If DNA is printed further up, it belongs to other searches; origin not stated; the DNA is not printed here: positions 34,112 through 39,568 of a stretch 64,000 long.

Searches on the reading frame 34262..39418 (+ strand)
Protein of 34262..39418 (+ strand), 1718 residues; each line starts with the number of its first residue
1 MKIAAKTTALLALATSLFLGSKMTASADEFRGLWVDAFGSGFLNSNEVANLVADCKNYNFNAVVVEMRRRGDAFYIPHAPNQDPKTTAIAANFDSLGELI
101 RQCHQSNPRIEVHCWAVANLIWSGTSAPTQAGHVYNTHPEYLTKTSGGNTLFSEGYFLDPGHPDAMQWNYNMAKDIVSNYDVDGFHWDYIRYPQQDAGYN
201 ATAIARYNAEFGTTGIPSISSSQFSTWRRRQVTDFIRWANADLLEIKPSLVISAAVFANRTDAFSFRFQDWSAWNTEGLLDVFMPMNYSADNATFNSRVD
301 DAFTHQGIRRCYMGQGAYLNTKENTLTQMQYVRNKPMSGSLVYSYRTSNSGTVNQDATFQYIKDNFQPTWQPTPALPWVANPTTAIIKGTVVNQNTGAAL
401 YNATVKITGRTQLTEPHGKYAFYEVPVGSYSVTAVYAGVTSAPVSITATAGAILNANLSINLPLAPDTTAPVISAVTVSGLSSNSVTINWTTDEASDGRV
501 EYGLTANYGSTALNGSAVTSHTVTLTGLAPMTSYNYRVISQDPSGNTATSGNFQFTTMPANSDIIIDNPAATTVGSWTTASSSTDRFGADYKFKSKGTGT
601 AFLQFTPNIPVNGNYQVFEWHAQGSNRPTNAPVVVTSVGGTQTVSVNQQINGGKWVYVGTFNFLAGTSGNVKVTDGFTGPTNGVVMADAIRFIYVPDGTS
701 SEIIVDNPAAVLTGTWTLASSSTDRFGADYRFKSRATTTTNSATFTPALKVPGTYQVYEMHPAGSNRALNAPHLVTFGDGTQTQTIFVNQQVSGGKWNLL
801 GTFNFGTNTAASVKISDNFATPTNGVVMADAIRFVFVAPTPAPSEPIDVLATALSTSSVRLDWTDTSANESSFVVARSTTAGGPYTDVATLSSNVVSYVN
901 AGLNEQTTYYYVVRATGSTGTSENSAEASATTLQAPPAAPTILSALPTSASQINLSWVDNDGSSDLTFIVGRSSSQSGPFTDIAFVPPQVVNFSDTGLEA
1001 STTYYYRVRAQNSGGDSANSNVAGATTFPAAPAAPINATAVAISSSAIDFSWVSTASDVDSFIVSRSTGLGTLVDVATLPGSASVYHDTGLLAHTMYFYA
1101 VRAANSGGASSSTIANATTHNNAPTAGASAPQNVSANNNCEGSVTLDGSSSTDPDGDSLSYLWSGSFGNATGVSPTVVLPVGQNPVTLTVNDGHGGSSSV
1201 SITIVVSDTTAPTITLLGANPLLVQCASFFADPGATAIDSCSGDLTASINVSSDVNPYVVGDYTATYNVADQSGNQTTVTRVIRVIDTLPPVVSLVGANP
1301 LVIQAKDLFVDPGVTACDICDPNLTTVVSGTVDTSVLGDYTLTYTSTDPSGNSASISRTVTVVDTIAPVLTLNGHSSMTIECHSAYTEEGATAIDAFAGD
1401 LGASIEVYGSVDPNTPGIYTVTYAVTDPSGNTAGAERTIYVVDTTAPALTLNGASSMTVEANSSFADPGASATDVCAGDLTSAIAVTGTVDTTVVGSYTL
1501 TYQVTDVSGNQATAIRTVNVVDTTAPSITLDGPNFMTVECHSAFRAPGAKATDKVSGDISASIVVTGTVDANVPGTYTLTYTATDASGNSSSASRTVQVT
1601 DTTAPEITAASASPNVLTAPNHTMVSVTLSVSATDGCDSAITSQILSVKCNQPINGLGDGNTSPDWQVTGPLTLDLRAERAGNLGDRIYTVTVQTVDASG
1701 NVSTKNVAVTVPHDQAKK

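Call 49: search_protein_families(library=pfam, proteins=[window:34262-39418:+], max_evalue=0.00001)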
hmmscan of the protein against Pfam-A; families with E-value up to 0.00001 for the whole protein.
window:34262-39418:+ (1718 aa): 14 families
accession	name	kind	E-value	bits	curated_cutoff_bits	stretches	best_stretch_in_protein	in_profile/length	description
PF16403.11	Bact_surface_Ig-like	-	1e-99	327.1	27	5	1449-1520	1-71/71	Bacterial surface protein, Ig-like domain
PF25275.1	Golvesin_C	-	2.1e-61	206.2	31.6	2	565-693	2-131/132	Golvesin C-terminal domain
PF02638.21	GHL10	-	7.9e-32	111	27.9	1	29-302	1-275/311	Glycosyl hydrolase-like 10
PF00041.27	fn3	-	7.2e-21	74.6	25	1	474-551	4-79/84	Fibronectin type III domain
PF23237.1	HYR_4C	-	1.7e-18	67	27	0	1533-1599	6-73/73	HYR-like domain with 4 cysteines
PF16656.11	Pur_ac_phosph_N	-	2.2e-15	57.4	30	1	476-557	6-93/93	Purple acid Phosphatase, N-terminal domain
PF15418.12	DUF4625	-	6e-11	43.2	27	0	1573-1599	104-130/131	Domain of unknown function (DUF4625)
PF24489.1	Ig_J_second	-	2e-08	34.6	27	0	994-1027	61-94/105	Tip attachment protein J second Ig-like domain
PF16655.11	PhoD_N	-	3.6e-08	34.3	30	0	505-548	44-83/90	PhoD-like phosphatase, N-terminal domain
PF19077.6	Big_13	-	2.4e-07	31.6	27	0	1573-1599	73-100/102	Bacterial Ig-like domain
PF25059.1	FN3_DSCAM-DSCAML_C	-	3e-07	31.1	39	0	516-560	40-82/89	DSCAM/DSCAML C-terminal Fn3-like domain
PF02494.22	HYR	-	8.2e-07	29.7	21.7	0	1442-1520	1-81/81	HYR domain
PF18981.6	InlK_D3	-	1.5e-06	28.6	25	0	1568-1599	43-73/75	Internalin K domain (D3/D4)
PF13715.12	CarbopepD_reg_2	-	2.9e-06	27.7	32.2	1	387-457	1-73/88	CarboxypepD_reg-like domain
